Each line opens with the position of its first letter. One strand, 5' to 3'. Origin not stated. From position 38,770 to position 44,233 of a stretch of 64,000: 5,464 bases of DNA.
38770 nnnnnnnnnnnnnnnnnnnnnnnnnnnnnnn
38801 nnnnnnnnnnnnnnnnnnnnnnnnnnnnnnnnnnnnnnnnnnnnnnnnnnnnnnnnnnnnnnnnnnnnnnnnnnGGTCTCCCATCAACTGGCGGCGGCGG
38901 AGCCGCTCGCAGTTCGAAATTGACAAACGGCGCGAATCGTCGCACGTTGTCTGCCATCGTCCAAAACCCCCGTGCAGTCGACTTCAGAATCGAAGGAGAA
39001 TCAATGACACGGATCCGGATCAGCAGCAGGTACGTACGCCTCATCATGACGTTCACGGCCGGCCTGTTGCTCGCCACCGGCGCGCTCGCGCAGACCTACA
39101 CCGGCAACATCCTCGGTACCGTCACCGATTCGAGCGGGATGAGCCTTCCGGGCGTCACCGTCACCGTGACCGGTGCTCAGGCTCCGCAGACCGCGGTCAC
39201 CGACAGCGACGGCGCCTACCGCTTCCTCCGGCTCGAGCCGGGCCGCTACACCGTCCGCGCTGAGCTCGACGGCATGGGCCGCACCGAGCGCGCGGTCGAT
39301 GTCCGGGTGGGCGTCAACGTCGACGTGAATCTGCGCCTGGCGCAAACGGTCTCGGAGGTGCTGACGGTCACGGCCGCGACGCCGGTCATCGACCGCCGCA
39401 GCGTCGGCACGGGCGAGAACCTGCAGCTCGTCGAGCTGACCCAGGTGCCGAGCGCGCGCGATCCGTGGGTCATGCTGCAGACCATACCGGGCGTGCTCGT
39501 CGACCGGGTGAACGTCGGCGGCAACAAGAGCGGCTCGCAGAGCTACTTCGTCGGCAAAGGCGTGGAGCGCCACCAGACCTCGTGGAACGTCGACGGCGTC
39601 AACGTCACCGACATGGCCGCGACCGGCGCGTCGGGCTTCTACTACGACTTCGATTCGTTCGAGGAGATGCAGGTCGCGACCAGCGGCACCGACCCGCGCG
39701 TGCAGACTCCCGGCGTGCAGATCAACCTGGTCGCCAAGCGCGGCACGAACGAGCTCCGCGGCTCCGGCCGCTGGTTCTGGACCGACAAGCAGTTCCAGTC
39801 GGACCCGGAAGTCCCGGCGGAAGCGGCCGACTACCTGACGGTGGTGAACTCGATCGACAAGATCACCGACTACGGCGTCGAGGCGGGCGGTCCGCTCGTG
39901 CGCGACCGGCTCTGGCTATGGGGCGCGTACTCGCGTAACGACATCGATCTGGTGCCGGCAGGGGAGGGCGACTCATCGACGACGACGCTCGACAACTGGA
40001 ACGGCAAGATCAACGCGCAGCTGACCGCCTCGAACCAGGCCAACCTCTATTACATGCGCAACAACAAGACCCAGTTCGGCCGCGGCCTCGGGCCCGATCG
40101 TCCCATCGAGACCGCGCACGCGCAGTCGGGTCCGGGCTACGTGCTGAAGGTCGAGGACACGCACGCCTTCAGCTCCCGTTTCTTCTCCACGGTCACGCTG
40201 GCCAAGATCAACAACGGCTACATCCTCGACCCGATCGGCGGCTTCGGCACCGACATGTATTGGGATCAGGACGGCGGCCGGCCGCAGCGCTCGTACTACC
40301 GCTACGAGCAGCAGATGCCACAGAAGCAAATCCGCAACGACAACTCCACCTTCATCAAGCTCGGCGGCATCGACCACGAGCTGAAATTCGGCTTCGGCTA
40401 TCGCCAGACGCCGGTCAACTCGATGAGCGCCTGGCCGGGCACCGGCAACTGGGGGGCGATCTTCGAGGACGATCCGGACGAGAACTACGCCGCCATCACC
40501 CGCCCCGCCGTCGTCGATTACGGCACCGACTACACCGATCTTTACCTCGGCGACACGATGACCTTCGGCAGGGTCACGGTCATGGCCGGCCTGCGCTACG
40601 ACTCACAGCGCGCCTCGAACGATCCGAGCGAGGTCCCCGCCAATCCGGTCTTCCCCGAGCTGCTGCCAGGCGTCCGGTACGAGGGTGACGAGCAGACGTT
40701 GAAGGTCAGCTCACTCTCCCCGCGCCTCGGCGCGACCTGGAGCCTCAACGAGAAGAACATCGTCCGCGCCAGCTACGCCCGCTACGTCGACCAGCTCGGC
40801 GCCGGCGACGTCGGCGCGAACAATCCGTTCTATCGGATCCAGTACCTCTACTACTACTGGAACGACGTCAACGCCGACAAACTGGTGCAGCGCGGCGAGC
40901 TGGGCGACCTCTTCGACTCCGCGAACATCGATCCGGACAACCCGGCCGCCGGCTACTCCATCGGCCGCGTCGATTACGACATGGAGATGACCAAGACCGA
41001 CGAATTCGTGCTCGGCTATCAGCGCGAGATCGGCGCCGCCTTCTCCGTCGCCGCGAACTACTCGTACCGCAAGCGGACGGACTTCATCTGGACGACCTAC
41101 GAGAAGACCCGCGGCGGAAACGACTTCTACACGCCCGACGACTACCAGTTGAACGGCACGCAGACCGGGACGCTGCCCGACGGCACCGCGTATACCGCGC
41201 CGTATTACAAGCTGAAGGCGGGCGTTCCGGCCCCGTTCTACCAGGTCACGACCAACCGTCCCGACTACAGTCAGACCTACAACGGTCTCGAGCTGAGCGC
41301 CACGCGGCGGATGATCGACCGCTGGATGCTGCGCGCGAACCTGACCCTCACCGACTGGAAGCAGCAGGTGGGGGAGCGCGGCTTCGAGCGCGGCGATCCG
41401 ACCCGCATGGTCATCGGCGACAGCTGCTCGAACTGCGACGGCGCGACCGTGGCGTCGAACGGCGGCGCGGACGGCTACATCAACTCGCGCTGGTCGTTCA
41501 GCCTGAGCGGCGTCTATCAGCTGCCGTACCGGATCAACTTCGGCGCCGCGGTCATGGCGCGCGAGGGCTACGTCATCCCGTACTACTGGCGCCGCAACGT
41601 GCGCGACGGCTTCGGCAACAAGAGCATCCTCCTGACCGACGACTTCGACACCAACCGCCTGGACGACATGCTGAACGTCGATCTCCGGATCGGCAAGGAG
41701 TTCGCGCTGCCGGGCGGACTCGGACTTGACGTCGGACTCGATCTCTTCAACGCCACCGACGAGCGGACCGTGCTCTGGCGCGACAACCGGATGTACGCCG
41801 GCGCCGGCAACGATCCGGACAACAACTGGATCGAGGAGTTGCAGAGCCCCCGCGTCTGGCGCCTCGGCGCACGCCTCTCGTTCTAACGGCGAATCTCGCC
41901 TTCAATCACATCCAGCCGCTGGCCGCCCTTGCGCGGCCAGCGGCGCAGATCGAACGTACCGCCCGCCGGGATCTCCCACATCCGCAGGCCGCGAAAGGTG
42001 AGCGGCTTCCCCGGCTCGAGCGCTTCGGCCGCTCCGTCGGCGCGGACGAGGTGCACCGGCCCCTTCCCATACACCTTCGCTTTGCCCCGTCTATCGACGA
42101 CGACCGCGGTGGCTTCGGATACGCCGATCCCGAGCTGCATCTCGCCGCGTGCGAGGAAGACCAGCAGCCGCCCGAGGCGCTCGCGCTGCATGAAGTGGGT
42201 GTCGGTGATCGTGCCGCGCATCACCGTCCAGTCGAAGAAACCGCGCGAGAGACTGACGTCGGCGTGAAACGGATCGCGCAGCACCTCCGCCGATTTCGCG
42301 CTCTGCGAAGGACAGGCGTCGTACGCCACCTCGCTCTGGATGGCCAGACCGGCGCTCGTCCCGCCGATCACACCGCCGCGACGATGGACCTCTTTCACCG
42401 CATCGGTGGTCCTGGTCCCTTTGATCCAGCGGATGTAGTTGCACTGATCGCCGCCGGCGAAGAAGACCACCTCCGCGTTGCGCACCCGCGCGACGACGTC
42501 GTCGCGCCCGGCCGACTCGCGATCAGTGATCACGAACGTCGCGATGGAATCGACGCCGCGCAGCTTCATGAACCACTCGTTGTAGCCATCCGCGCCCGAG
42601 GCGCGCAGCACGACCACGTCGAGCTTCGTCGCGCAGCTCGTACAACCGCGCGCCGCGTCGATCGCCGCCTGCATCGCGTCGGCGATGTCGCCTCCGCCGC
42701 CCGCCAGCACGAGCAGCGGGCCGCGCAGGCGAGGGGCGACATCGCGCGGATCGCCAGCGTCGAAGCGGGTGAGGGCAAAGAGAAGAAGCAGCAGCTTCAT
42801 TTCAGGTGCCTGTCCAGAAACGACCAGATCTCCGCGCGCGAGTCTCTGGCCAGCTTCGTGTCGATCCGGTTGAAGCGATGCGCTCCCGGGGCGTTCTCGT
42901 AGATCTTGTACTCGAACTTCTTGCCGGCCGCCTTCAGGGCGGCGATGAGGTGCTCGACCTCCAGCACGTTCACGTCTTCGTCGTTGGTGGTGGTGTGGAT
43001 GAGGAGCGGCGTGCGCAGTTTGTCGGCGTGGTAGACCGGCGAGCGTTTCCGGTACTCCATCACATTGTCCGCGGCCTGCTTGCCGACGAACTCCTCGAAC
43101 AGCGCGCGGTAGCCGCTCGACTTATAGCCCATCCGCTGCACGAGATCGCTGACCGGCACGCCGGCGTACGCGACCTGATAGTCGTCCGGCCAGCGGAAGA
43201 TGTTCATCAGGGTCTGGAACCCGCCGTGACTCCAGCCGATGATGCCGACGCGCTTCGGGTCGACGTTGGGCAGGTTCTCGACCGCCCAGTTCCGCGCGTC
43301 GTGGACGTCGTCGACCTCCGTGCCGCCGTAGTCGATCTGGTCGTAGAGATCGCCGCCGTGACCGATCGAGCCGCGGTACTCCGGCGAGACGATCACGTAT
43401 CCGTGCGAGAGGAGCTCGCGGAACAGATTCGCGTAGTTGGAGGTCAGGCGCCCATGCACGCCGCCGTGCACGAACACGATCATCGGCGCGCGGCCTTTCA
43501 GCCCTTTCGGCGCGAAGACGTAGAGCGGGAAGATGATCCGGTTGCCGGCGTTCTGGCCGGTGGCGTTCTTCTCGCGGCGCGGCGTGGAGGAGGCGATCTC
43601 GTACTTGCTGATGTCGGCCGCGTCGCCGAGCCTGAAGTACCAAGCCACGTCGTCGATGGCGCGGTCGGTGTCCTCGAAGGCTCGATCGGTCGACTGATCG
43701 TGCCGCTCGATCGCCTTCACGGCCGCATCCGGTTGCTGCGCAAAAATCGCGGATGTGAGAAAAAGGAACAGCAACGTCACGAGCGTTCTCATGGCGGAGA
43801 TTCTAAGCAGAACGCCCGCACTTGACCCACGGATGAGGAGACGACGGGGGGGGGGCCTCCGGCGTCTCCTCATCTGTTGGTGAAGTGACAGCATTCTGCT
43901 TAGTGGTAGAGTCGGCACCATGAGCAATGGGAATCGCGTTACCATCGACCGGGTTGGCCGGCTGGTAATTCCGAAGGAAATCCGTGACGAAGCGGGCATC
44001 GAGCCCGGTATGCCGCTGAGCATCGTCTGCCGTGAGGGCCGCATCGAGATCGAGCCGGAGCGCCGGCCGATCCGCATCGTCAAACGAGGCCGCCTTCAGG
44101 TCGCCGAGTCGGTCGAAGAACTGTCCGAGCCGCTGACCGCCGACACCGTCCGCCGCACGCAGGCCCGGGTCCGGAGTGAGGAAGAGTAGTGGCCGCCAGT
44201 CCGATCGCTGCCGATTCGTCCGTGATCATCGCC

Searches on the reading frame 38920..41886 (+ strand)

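Call 22: search_protein_families(library=pfam, proteins=[window:38920-41886:+], max_evalue=0.001)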
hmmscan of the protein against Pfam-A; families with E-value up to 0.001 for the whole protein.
window:38920-41886:+ (988 aa): 5 families
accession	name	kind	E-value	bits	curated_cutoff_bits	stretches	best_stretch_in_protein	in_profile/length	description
PF25183.1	OMP_b-brl_4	-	3.5e-24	85.7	30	2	352-870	149-679/838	Outer membrane beta barrel domain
PF13620.12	CarboxypepD_reg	-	7.7e-18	65.1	32.3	1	64-140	2-81/82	Carboxypeptidase regulatory-like domain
PF13715.12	CarbopepD_reg_2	-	5.1e-10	39.7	32.2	1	65-146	2-82/88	CarboxypepD_reg-like domain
PF17210.9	SdrD_B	-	2.8e-06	27.9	29.7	1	70-150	18-99/112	SdrD B-like domain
PF02369.22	Big_1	-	0.00058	20.3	34.9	1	64-120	21-85/93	Bacterial Ig-like domain (group 1)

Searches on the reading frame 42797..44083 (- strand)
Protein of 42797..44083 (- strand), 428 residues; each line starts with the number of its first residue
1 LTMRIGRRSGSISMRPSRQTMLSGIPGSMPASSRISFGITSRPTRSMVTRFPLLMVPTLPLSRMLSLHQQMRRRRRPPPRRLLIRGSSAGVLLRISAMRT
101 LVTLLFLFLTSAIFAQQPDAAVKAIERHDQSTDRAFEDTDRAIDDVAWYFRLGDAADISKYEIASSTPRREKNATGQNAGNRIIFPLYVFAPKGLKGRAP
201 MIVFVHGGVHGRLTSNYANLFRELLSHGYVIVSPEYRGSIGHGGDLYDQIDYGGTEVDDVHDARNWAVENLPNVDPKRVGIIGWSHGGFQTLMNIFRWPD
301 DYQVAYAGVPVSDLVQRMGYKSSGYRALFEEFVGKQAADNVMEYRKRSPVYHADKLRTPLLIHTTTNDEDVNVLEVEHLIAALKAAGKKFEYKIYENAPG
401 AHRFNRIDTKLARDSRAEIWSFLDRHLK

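Call 89: search_protein_families(library=pfam, proteins=[window:42797-44083:-], max_evalue=0.001)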
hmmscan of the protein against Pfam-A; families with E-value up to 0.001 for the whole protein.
window:42797-44083:- (428 aa): 10 families
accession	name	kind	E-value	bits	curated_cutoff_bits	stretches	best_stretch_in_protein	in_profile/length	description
PF00326.27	Peptidase_S9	-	1.4e-33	116.7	22.6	1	224-428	9-211/213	Prolyl oligopeptidase family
PF20434.5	BD-FAE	-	4.7e-13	49.6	26.8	1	189-293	3-105/215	BD-FAE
PF01738.24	DLH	-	6.1e-12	46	21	1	187-410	3-194/217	Dienelactone hydrolase family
PF02129.25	Peptidase_S15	-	3.3e-10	40.6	23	1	214-324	46-141/262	X-Pro dipeptidyl-peptidase (S15 family)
PF12697.13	Abhydrolase_6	-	2.7e-09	38.4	26.3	1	202-346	1-122/217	Alpha/beta hydrolase family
PF07224.18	Chlorophyllase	-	8e-08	31.9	26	1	184-288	28-127/301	Chlorophyllase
PF07859.19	Abhydrolase_3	-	4.6e-06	27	25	1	202-399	1-205/210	alpha/beta hydrolase fold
PF07519.17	Tannase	-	3.5e-05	23.3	29.8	1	242-323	83-164/490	Tannase and feruloyl esterase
PF12146.15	Hydrolase_4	-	0.0001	22.2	27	0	201-303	6-102/239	Serine aminopeptidase, S33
PF00135.34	COesterase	-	0.001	18.6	27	0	187-290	88-196/515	Carboxylesterase family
